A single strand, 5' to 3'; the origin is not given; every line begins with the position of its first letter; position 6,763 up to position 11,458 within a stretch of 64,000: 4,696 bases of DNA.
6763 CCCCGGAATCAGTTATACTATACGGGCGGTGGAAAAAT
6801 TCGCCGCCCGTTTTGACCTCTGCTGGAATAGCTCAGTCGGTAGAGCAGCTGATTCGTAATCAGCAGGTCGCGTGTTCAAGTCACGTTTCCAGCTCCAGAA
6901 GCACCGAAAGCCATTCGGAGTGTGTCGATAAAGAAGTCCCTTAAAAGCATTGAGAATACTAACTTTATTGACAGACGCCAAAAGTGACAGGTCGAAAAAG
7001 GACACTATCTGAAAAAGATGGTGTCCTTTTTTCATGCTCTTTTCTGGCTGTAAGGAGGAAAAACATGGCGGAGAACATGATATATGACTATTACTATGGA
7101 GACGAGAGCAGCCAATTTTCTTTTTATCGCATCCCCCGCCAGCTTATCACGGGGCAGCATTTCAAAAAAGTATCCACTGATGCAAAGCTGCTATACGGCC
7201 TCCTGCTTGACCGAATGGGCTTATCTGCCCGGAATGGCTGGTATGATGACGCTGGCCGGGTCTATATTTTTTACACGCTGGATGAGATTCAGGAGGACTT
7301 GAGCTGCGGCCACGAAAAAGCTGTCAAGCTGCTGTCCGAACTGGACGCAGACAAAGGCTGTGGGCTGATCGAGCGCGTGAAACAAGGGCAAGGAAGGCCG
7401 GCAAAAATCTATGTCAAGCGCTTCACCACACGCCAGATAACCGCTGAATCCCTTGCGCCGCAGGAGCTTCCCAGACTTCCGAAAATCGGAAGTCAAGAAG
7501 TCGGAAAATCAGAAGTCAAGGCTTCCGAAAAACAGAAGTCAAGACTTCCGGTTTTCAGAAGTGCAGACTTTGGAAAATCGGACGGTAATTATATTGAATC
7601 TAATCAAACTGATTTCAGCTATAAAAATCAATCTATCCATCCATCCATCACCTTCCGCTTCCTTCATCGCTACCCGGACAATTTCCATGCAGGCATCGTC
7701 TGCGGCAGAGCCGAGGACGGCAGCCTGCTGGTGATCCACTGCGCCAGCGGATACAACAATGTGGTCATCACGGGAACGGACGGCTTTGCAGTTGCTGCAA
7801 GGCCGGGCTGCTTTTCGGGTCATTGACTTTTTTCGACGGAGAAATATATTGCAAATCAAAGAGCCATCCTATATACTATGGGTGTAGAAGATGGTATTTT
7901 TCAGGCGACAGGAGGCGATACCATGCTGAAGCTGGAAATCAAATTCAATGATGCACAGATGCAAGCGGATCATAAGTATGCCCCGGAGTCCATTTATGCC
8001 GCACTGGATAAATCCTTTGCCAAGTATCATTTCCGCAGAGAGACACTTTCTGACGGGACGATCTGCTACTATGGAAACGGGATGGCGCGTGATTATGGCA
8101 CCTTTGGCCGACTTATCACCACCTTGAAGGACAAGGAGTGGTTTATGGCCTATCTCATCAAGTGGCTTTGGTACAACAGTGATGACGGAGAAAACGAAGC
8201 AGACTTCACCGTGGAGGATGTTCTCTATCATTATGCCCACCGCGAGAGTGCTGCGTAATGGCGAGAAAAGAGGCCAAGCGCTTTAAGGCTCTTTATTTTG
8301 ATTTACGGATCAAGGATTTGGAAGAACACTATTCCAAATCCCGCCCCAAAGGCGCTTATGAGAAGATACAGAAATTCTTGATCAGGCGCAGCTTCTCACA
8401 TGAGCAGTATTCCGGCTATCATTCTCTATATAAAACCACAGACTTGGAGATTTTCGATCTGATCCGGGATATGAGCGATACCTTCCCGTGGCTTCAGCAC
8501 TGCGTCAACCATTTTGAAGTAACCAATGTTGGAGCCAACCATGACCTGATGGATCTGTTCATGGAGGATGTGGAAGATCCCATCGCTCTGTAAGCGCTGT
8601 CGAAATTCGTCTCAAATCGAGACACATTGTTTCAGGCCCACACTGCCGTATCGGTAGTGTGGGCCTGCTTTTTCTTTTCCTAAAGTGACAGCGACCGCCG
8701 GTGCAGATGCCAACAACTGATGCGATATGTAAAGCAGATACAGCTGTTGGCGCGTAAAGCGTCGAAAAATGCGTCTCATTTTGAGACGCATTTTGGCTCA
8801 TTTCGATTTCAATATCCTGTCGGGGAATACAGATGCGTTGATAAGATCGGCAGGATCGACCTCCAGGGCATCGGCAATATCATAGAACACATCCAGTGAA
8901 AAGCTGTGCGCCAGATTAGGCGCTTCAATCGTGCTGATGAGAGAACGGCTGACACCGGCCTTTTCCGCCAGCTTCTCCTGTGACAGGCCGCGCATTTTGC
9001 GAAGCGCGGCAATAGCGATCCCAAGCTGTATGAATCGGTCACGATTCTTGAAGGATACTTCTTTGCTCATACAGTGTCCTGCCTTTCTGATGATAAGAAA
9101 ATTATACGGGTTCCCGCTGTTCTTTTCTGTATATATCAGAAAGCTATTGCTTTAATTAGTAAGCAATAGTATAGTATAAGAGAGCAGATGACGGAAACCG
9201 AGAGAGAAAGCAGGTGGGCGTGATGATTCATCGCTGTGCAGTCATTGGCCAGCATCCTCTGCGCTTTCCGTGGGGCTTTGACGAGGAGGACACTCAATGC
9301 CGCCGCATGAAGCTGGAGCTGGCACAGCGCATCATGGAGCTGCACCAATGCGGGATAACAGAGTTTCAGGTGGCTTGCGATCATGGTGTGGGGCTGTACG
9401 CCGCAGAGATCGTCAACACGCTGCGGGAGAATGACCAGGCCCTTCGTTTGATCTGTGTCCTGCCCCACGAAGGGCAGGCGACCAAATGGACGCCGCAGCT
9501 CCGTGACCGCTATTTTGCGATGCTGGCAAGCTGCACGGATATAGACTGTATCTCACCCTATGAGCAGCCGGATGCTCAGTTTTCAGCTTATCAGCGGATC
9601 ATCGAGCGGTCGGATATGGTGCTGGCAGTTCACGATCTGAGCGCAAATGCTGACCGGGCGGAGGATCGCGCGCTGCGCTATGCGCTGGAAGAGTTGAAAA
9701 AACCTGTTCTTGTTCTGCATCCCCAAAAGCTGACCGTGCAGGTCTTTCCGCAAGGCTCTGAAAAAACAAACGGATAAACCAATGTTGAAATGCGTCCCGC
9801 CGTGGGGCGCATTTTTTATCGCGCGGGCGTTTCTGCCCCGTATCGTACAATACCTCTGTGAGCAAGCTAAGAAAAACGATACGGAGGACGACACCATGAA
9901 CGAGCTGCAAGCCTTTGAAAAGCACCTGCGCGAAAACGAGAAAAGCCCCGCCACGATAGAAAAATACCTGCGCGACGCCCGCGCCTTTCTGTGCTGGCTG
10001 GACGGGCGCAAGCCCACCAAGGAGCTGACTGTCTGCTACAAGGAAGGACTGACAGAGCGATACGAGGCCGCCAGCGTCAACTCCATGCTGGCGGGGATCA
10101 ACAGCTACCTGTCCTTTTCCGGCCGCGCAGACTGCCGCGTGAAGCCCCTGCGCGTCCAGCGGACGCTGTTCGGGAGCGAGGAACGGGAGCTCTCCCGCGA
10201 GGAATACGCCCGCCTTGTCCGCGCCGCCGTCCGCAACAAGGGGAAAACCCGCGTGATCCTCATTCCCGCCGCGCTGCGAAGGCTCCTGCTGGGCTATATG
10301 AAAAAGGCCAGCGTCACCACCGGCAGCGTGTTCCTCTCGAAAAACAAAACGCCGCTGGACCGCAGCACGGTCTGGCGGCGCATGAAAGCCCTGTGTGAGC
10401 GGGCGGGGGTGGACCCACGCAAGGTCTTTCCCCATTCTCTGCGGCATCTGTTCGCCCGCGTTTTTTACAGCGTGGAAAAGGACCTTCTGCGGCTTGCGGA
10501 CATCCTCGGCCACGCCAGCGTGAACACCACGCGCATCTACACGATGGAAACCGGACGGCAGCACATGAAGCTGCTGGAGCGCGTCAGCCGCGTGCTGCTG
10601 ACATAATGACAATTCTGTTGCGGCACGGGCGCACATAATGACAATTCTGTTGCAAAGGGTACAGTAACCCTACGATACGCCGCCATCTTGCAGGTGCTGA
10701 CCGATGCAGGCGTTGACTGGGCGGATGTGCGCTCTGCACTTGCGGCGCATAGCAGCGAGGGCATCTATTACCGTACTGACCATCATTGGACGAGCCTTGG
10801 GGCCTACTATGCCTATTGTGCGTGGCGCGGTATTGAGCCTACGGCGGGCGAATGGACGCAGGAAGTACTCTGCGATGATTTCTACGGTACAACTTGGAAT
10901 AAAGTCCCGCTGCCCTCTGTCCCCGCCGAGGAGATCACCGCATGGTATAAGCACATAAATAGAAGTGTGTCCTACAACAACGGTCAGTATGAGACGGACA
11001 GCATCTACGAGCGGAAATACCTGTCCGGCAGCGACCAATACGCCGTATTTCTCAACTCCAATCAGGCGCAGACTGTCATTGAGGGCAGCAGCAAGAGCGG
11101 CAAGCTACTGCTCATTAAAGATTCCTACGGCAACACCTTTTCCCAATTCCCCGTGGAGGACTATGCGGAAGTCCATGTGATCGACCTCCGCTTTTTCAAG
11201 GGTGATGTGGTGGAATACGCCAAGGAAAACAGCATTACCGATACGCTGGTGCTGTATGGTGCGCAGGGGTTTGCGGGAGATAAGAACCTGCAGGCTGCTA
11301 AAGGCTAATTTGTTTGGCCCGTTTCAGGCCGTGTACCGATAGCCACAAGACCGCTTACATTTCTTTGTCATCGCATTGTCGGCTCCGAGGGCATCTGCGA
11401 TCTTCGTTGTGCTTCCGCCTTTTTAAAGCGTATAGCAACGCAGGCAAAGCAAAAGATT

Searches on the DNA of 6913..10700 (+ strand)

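Call 83: search_dna_similar(query=window:6913-10700:+, collection=plasmids, mode=distant, max_rows=8)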
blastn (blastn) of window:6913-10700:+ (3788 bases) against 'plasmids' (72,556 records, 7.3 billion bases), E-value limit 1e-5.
Records with a match: 1; places in all: 2; records where one place covers at least 80% of the query: 0.
Best place of each record, by identity: 60-80% 1.
By first word of the organism name: Staphylococcus 1.
By predicted mobility (MOB-suite, as given by PLSDB): non-mobilizable 1.
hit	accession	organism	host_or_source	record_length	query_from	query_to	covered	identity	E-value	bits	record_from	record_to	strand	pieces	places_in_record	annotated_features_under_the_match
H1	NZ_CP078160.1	Staphylococcus haemolyticus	cell culture,urine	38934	583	703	3%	72.7%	3e-8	71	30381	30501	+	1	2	replication initiator protein A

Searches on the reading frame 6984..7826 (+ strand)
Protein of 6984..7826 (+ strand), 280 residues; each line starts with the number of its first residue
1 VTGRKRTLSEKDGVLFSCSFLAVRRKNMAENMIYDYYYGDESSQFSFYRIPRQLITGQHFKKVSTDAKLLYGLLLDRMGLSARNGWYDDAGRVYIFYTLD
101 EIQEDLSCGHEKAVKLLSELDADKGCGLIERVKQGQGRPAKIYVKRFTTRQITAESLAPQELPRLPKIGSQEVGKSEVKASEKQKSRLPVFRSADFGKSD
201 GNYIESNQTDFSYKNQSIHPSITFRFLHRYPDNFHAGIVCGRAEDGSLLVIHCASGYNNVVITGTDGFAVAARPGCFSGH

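Call 9: search_protein_families(library=pfam, proteins=[window:6984-7826:+], max_evalue=0.01)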
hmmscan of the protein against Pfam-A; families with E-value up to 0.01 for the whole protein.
window:6984-7826:+ (280 aa): 1 family
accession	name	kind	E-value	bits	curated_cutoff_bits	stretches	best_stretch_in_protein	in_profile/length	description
PF06970.17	RepA_N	-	8.6e-27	93.3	30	1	46-120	2-76/76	Replication initiator protein A (RepA) N-terminus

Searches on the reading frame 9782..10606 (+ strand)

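Call 9: search_protein_families(library=pfam, proteins=[window:9782-10606:+], max_evalue=0.01)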
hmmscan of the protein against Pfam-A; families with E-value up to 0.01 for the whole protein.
window:9782-10606:+ (274 aa): 3 families
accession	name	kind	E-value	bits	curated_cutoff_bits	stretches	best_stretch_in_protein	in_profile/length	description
PF00589.27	Phage_integrase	-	3.1e-17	63.3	27.1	1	153-255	63-167/172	Phage integrase family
PF02899.23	Phage_int_SAM_1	-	0.00014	22.5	22.3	1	42-112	1-78/83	Phage integrase, N-terminal SAM-like domain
PF13495.12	Phage_int_SAM_4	-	0.007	17.2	27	0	42-79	2-39/85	Phage integrase, N-terminal SAM-like domain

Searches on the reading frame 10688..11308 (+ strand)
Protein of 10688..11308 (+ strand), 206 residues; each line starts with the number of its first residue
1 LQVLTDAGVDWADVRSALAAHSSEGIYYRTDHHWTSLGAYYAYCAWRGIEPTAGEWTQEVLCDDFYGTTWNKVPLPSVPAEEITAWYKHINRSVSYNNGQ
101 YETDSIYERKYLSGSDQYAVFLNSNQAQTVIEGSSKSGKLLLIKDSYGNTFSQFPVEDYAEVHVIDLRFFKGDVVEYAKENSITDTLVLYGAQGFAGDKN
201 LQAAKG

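Call 9: search_protein_families(library=pfam, proteins=[window:10688-11308:+], max_evalue=0.01)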
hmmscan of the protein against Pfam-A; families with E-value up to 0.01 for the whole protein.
window:10688-11308:+ (206 aa): 2 families
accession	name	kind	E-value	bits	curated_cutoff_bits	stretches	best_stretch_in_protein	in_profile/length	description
PF14286.12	DHHW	-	3.6e-18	66.4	25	1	14-165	223-385/385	DHHW protein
PF16822.11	ALGX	-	8.1e-09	36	26.5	1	3-43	81-123/268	SGNH hydrolase-like domain, acetyltransferase AlgX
